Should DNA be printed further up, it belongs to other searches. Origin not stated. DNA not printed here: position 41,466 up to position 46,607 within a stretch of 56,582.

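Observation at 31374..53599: A 22-kb supercluster joining a complete ComEA/ComEC uptake module to a pilMN-O-P-Q outer-membrane module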

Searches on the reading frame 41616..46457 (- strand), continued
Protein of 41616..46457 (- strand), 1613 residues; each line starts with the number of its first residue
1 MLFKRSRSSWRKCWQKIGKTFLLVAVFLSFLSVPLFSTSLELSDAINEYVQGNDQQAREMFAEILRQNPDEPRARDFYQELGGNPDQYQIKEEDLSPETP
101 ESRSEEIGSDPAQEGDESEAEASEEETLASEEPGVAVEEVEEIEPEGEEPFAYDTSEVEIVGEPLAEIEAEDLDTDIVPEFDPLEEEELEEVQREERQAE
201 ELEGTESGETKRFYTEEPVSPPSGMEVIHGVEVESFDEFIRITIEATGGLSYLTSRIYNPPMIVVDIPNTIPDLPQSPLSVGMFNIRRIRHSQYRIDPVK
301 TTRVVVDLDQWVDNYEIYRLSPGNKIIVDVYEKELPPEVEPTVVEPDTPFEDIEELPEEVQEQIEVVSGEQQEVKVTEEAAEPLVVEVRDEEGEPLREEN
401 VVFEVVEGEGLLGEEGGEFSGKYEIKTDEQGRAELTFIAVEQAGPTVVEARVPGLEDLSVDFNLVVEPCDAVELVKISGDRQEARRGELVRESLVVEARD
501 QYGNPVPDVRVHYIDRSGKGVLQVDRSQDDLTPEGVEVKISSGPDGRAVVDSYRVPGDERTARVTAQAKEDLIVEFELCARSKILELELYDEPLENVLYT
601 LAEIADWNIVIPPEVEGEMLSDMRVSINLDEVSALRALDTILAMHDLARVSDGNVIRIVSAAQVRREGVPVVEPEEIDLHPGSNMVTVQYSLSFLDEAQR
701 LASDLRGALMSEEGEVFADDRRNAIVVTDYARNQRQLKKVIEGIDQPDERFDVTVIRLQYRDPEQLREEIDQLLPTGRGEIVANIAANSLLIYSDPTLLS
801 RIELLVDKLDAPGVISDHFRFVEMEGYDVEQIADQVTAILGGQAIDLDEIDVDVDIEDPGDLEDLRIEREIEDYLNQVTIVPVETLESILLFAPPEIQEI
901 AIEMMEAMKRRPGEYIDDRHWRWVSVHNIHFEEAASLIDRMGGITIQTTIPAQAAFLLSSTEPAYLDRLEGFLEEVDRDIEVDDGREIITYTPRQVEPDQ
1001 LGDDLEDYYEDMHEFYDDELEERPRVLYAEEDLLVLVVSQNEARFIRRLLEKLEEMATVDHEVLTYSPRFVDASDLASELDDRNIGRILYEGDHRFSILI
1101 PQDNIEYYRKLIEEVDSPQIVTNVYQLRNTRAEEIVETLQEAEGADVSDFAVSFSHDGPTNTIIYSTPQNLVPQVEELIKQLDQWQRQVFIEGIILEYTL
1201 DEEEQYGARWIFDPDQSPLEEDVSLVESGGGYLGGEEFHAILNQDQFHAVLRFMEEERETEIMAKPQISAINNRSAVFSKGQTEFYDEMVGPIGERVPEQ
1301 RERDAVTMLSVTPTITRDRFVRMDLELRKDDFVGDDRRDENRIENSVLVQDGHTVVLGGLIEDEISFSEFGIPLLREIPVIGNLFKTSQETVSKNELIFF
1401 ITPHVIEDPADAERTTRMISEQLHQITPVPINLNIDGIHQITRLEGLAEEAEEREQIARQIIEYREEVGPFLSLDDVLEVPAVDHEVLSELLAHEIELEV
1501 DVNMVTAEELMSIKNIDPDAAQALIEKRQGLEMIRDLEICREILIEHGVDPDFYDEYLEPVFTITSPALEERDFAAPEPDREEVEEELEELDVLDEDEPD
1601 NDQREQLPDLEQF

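Call 57: list_cluster_members(proteins=[window:41616-46457:-, window:36642-39653:-, window:34503-35552:-, window:39863-40276:-, L038:13441-14397:+, L038:12792-13448:+, L038:9782-12802:+, L031:3138-6542:+])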
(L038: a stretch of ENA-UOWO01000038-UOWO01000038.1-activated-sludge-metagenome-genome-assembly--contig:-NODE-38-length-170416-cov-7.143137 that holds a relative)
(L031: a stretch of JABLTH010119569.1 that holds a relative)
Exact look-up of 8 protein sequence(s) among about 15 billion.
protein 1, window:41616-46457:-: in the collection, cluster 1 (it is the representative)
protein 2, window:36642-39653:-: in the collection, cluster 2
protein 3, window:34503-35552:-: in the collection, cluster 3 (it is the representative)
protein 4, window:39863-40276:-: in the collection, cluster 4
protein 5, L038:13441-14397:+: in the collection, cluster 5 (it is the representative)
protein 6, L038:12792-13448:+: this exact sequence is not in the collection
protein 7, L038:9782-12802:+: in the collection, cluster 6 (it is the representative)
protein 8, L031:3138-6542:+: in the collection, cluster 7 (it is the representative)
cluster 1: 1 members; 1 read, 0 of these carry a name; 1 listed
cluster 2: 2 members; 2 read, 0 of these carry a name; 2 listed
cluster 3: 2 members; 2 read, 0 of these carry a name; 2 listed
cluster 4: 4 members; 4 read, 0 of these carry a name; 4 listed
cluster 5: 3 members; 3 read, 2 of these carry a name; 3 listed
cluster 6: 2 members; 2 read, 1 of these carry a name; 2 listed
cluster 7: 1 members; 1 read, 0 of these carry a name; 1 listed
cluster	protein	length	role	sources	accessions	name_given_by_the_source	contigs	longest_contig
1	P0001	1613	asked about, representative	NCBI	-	-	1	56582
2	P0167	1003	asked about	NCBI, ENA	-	-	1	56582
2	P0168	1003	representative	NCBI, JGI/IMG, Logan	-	-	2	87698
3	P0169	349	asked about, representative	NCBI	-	-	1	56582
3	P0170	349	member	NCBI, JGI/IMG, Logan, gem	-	-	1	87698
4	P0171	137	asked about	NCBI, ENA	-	-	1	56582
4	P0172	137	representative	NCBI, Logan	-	-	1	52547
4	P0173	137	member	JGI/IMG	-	-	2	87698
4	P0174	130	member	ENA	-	-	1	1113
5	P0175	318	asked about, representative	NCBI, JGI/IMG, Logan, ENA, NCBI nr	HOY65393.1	MAG TPA: ComEC/Rec2 family competence protein [Candidatus Ozemobacteraceae bacterium] | ComEC/Rec2 family competence protein [Candidatus Ozemobacteraceae bacterium]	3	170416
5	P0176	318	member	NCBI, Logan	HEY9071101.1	MAG TPA: ComEC/Rec2 family competence protein [Candidatus Ozemobacteraceae bacterium]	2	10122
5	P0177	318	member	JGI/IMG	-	-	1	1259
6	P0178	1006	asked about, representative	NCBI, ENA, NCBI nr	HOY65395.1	MAG TPA: ComEC/Rec2 family competence protein [Candidatus Ozemobacteraceae bacterium] | ComEC/Rec2 family competence protein [Candidatus Ozemobacteraceae bacterium]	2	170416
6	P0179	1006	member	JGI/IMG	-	-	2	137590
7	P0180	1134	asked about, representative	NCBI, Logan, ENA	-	-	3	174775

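Call 68: search_protein_families(library=pfam, proteins=[L014:8230-8865:+, L014:7594-8226:+, L014:7001-7546:+, L026:11943-13757:+, L026:11427-11816:+, L025:8160-8582:+], max_evalue=0.01)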
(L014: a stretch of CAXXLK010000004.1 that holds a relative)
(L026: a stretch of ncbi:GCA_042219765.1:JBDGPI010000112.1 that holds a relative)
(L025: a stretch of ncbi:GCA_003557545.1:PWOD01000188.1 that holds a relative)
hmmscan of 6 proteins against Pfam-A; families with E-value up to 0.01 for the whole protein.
L014:8230-8865:+ (211 aa): 2 families
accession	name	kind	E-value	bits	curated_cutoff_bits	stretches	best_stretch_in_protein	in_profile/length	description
PF04351.19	PilP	-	1.5e-16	61.1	25.6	1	70-204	10-146/146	Pilus assembly protein, PilP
PF11356.14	T2SSC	-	7.9e-06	26.2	27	1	124-186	70-132/141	Type II secretion system protein C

L014:7594-8226:+ (210 aa): 2 families
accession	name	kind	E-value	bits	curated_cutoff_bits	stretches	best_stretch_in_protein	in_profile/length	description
PF04350.18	PilO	-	5e-44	150.4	22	1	53-195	1-145/145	Pilus assembly protein, PilO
PF07544.18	Med9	-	0.0098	16.4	26.9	0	50-103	18-71/80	RNA polymerase II transcription mediator complex subunit 9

L014:7001-7546:+ (181 aa): 3 families
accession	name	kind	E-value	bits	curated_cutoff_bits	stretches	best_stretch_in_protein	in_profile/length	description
PF05137.18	PilN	-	1.1e-15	57.9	22.8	1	100-177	1-76/78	Fimbrial assembly protein (PilN)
PF17561.7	TssO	-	0.0063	17.1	29.2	1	18-104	6-87/148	Type VI secretion system, TssO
PF23203.1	KIF21A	-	0.009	16.2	28.5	0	46-124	77-152/161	KIF21A-like domain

L026:11943-13757:+ (604 aa): 0 families

L026:11427-11816:+ (129 aa): 1 family
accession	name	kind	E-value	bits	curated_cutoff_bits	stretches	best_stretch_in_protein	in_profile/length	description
PF07963.17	N_methyl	-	1.1e-09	37.9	21.2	1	2-25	4-27/27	Prokaryotic N-terminal methylation motif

L025:8160-8582:+ (140 aa): 1 family
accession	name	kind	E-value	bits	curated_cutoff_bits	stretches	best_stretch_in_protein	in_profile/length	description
PF07963.17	N_methyl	-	1.3e-10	40.9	21.2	1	7-31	2-26/27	Prokaryotic N-terminal methylation motif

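Call 69: list_cluster_members(proteins=[L001:6114-6824:+, L003:6170-6814:+, L004:6176-6811:+, L025:11640-12287:+, L026:20225-20869:+, L019:5881-6513:+, L022:5937-6581:+, L001:14882-16081:+, L003:15223-16416:+, L009:5876-7075:+])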
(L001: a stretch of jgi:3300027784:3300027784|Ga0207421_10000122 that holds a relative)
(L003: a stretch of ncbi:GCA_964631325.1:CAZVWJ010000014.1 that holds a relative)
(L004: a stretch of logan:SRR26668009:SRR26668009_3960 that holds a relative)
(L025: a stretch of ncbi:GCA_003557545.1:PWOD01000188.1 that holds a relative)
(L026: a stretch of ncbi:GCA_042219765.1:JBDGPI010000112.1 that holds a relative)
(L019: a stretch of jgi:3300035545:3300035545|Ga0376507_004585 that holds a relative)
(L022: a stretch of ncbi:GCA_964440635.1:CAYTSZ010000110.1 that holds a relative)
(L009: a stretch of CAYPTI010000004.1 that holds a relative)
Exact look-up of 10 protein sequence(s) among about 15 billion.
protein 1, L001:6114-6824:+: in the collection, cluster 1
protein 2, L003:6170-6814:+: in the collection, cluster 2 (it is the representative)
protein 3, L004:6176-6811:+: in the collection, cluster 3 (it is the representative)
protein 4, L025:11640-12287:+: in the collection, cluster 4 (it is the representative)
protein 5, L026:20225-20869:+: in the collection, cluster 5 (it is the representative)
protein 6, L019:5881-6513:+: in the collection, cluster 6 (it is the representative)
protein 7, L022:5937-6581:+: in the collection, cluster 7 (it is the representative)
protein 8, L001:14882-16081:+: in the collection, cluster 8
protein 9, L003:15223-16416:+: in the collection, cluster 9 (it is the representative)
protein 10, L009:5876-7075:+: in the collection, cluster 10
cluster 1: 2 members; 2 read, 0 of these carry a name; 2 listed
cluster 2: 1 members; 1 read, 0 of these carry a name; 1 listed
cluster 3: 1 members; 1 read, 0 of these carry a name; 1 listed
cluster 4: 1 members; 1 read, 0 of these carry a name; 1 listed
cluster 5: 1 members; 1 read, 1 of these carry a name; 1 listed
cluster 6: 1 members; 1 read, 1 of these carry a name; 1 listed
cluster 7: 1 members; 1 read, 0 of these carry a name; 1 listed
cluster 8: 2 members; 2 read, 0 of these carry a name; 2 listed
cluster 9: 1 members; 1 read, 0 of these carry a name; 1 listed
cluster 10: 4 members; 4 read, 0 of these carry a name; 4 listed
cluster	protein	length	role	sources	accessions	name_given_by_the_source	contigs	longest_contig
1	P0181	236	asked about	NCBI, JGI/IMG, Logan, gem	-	-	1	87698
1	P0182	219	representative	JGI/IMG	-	-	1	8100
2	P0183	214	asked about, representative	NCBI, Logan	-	-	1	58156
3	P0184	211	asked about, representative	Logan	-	-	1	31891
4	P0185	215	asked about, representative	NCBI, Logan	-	-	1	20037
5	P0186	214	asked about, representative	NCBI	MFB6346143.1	MAG: hypothetical protein ABEK50_10265 [bacterium]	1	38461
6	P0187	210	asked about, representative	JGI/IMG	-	hypothetical protein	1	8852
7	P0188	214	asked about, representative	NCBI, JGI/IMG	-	-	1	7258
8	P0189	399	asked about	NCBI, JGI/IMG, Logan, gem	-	-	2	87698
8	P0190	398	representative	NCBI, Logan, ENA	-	-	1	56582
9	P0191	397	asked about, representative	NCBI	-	-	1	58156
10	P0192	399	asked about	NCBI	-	-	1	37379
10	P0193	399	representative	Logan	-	-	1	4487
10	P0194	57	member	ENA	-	-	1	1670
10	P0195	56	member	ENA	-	-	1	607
